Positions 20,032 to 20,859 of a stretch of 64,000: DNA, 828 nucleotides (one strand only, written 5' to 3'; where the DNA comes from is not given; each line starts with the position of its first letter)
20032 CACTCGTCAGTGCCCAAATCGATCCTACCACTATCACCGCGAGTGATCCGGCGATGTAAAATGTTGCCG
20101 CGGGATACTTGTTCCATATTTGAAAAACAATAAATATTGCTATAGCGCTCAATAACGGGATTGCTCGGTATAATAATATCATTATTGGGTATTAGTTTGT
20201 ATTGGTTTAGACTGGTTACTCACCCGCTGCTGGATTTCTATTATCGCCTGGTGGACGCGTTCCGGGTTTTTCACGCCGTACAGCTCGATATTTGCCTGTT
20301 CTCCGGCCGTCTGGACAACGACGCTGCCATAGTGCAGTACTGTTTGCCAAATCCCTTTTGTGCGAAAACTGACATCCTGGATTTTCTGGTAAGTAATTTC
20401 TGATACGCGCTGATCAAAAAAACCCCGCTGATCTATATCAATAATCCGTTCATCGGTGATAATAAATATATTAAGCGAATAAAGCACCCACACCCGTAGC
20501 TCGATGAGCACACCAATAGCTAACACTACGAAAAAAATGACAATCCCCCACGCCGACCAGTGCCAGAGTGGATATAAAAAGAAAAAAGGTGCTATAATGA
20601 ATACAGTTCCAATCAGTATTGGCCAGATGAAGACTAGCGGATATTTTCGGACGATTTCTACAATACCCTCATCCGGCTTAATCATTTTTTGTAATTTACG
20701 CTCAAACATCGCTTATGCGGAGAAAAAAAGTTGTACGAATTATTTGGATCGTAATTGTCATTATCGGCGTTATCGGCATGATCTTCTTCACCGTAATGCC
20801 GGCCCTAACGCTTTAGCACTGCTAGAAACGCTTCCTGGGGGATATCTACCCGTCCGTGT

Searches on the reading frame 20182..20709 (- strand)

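Call 5: search_protein_families(library=pfam, proteins=[window:20182-20709:-], max_evalue=0.01)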
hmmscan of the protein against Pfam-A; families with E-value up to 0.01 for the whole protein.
window:20182-20709:- (175 aa): 3 families
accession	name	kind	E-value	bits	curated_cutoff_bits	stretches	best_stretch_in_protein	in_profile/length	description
PF03703.20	bPH_2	-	5.1e-10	39.9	22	1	82-154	6-76/78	Bacterial PH domain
PF14470.12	bPH_3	-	6.1e-07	30.3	23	1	80-118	23-61/95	Bacterial PH domain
PF08000.17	bPH_1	-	0.00053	20.4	27.7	1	81-121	42-84/122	Bacterial PH domain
